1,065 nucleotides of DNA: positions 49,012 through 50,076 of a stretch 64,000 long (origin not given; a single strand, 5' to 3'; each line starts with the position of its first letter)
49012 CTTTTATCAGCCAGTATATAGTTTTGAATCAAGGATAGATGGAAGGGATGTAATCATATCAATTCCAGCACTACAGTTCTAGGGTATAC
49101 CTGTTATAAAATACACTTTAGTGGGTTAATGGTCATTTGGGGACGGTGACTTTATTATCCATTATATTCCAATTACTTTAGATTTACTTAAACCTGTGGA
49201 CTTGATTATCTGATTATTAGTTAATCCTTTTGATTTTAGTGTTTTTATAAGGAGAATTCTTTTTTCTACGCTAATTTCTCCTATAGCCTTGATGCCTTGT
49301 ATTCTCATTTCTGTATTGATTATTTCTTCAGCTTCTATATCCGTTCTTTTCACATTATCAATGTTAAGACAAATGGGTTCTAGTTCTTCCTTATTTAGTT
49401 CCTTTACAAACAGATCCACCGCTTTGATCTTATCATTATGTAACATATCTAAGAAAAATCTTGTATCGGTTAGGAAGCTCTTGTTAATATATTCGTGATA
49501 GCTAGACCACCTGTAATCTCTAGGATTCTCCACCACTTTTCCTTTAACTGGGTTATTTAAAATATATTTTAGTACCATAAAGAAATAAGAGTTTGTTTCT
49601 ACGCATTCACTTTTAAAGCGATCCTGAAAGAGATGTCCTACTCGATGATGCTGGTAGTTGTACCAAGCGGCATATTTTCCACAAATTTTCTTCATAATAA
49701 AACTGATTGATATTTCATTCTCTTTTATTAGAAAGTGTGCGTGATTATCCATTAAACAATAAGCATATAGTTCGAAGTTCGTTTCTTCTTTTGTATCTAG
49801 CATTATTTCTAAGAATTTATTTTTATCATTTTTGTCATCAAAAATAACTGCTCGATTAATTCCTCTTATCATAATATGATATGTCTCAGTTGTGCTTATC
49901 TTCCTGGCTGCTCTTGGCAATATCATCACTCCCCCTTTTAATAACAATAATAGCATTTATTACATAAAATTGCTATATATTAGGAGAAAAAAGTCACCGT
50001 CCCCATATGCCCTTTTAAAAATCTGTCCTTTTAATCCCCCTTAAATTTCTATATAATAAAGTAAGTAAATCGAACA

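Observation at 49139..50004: RAYT-like Y1 transposase flanked by inverted copies of a repeat dispersed through the window (a REP/RAYT-like system in a low-GC Firmicute)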

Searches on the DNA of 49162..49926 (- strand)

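Call 29: search_rna_families(sources=[L122, L123], threshold=gathering)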
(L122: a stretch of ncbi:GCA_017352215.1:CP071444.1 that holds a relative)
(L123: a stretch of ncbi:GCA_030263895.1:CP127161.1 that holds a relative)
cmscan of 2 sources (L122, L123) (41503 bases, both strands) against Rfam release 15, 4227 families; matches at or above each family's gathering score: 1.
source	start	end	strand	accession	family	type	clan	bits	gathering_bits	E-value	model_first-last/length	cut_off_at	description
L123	2921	3269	+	RF00023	tmRNA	Gene;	CL00001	193.6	47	1.3e-77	1-374/374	no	transfer-messenger RNA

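Call 81: search_dna_similar(query=L211:4123-4232:+, collection=plasmids, mode=distant, max_evalue=0.001, max_rows=10)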
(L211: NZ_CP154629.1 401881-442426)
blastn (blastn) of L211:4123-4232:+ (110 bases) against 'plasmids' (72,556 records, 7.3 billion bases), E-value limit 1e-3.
Records with a match: 1; places in all: 12; records where one place covers at least 80% of the query: 1.
Best place of each record, by identity: >=99% 1.
By first word of the organism name: Acetoanaerobium 1.
By predicted mobility (MOB-suite, as given by PLSDB): non-mobilizable 1.
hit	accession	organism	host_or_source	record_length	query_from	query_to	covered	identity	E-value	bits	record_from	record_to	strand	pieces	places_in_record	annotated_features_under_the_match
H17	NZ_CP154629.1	Acetoanaerobium noterae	cell culture,Sludge of a digestion ...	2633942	1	110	100%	100.0%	5e-49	199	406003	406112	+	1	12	none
